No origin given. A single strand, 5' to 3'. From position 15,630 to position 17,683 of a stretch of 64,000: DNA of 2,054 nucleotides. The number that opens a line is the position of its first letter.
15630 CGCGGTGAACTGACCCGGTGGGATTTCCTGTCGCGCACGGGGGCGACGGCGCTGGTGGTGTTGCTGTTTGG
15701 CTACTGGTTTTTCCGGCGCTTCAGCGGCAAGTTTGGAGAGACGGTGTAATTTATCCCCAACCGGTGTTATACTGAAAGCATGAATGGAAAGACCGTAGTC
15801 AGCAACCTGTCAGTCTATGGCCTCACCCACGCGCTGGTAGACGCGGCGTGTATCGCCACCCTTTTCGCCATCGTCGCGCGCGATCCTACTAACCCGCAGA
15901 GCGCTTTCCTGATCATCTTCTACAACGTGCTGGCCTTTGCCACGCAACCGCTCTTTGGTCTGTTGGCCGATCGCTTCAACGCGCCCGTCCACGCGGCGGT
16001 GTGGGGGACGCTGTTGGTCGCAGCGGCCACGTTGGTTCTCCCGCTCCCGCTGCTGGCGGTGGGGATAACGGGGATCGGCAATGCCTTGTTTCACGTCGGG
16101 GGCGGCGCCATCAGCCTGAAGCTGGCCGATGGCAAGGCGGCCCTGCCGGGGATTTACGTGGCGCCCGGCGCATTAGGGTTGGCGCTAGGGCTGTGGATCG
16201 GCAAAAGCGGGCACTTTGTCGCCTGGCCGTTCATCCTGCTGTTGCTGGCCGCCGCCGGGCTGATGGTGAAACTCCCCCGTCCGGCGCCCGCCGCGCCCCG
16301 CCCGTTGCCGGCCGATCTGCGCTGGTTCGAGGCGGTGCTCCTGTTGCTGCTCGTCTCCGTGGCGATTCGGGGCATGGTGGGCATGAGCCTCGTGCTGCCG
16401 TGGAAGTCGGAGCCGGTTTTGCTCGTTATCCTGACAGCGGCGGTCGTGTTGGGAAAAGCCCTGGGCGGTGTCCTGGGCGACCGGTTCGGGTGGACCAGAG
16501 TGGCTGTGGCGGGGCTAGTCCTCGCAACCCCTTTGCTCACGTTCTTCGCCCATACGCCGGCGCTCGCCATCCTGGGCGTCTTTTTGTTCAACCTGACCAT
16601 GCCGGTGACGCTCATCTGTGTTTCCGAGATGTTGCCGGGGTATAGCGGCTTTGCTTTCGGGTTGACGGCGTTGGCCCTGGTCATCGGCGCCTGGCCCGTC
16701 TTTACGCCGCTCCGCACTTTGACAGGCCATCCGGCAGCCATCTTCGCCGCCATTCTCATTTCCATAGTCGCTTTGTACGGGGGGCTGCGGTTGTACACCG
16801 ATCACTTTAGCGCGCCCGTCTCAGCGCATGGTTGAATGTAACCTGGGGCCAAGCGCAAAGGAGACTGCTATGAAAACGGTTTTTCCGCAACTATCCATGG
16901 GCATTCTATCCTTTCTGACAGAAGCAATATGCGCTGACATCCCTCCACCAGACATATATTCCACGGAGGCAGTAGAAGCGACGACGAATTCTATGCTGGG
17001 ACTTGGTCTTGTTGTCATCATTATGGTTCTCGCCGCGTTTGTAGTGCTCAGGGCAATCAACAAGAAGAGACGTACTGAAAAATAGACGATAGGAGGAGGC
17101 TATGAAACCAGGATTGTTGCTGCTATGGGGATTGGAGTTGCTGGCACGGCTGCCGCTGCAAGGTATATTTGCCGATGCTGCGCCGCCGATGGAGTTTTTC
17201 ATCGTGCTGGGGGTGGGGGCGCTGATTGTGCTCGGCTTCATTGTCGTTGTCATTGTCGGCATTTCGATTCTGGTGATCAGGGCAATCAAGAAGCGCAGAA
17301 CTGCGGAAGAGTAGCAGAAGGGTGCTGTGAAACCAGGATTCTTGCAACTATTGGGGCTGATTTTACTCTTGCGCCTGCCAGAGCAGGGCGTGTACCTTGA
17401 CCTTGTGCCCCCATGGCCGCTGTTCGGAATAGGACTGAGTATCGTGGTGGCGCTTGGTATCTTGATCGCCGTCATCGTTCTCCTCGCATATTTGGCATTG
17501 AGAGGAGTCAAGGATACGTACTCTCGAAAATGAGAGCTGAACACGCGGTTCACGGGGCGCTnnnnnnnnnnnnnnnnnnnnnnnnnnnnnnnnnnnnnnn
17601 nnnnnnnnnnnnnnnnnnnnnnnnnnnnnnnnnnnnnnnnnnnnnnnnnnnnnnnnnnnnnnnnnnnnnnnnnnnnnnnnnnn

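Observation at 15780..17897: Candidate undescribed membrane micro-protein maturation/export system: MFS-like protein + 3 D-x-x-P-P micro-proteins + 4-TM polar-core protein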

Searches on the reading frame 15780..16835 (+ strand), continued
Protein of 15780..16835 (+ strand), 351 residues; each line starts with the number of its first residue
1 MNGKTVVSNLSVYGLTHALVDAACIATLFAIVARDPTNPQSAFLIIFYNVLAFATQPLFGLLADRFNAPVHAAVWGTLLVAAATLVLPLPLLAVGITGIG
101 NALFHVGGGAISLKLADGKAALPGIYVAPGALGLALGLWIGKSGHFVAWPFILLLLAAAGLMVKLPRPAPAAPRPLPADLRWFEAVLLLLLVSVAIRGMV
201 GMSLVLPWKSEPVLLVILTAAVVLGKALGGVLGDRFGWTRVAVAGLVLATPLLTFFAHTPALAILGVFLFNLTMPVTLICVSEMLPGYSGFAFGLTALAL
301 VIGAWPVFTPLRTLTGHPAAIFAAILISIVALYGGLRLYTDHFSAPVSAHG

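Call 50: search_protein_families(library=pfam, proteins=[L032:480-1577:+, L036:2586-3563:+, L036:3914-5002:+, L033:1463-2110:+, L038:3832-4632:+, L066:6315-7172:+, L058:1296-1829:+, L030:6092-6601:+], max_evalue=0.01)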
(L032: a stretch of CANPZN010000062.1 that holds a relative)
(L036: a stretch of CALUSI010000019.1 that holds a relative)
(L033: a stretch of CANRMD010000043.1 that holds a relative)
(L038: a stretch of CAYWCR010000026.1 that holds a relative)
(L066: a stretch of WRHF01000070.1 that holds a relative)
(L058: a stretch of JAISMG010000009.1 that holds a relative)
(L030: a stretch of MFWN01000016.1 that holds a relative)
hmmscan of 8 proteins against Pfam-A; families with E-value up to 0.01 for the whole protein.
L032:480-1577:+ (366 aa): 1 family
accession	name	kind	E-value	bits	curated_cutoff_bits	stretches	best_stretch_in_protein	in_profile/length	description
PF14903.11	WG_beta_rep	-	2.3e-39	133.5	25.6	3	112-145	1-34/35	WG containing repeat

L036:2586-3563:+ (326 aa): 1 family
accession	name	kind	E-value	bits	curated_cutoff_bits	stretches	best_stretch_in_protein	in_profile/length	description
PF14903.11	WG_beta_rep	-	1.9e-29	101.8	25.6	3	255-284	1-30/35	WG containing repeat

L036:3914-5002:+ (363 aa): 2 families
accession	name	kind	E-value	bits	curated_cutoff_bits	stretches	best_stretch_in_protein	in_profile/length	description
PF14903.11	WG_beta_rep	-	2.4e-42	143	25.6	4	70-104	1-35/35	WG containing repeat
PF16713.10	EAGR_box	-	0.0017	18.4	27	0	66-81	8-23/34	Enriched in aromatic and glycine Residues box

L033:1463-2110:+ (216 aa): 0 families

L038:3832-4632:+ (267 aa): 1 family
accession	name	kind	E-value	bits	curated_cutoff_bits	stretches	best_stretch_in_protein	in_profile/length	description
PF18962.6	Por_Secre_tail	-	1.6e-10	41.5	27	1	190-266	1-75/75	Secretion system C-terminal sorting domain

L066:6315-7172:+ (286 aa): 0 families

L058:1296-1829:+ (178 aa): 0 families

L030:6092-6601:+ (170 aa): 1 family
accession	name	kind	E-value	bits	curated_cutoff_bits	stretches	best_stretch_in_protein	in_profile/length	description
PF04922.18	DIE2_ALG10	-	0.0031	17.3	27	1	51-158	71-170/391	DIE2/ALG10 family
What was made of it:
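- Some members are proteins of 200-366 aa with WG repeats or T9SS domains (call 50).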

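Call 62: find_related_loci(query=A2, collection=viral_contigs, flank=4000)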
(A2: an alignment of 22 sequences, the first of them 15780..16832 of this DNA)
Query A2 (351 aa) in viral_contigs; peptide patterns used: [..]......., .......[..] (x = any residue, [..] = any of these).
31 stretches matched a pattern, but none encodes a relative of the query by tblastn (E <= 1e-3).

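Call 71: search_dna_similar(query=window:15780-16832:+, collection=plasmids, mode=protein, max_evalue=1e-8, max_rows=15)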
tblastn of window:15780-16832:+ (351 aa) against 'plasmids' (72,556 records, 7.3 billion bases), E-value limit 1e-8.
No match.

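Call 72: search_dna_similar(query=window:15780-16832:+, collection=phages, mode=protein, max_evalue=1e-8, max_rows=10)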
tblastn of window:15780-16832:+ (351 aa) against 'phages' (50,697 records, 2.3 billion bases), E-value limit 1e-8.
No match.
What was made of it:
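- Closest known: Filamentous-phage major coat proteins. Different: There are no phage genes nearby, and no relative of the module was found in the viral contig or phage collections (calls 62, 72).
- The module was not found in the plasmid or phage collections (calls 62, 71, 72).
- Tried and rejected: Viral contigs, phage records and plasmid records hold no relative of the MFS-like gene (calls 62, 71, 72).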

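Call 75: search_protein_families(library=pfam, proteins=[L047:3720-4595:-, L047:6303-6644:+, L064:6354-6713:+, L083:6480-6842:+], max_evalue=1)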
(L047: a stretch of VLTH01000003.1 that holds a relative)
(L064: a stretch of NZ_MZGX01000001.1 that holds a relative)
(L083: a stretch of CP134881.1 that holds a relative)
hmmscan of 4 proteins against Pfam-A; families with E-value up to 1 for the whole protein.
L047:3720-4595:- (292 aa): 2 families
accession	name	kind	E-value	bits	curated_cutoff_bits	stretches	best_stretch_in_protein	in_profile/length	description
PF16015.10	Promethin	-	0.016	15.5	27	1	157-226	25-94/106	Promethin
PF08725.16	Integrin_b_cyt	-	0.93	9.7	23.4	1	49-69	6-26/44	Integrin beta cytoplasmic domain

L047:6303-6644:+ (114 aa): 0 families

L064:6354-6713:+ (120 aa): 1 family
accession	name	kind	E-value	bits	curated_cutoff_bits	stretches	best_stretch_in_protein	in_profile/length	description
PF02937.20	COX6C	-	0.6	10.7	22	0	7-35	20-48/70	Cytochrome c oxidase subunit VIc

L083:6480-6842:+ (121 aa): 1 family
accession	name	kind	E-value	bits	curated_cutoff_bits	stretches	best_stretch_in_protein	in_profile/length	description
PF01554.23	MatE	-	0.57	10.3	24.9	0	11-118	42-158/161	MatE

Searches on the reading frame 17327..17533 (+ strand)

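Call 3: search_protein_families(library=pfam, proteins=[window:17327-17533:+], max_evalue=1)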
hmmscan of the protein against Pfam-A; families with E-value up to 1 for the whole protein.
window:17327-17533:+ (68 aa): 0 families

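Call 4: search_protein_families(library=ncbifam, proteins=[window:17327-17533:+], max_evalue=1)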
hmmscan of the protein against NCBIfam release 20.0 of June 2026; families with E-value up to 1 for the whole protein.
window:17327-17533:+ (68 aa): 1 family
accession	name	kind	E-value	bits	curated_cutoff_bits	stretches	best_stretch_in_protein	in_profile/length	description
TIGR01605.1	PYST-D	paralog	0.11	12.4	41.4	1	31-59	10-37/55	Plasmodium yoelii subtelomeric family PYST-D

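Call 37: search_protein_families(library=padloc, proteins=[window:17327-17530:+], max_evalue=1)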
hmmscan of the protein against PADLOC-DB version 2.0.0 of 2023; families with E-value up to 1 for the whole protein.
window:17327-17530:+ (68 aa): 0 families
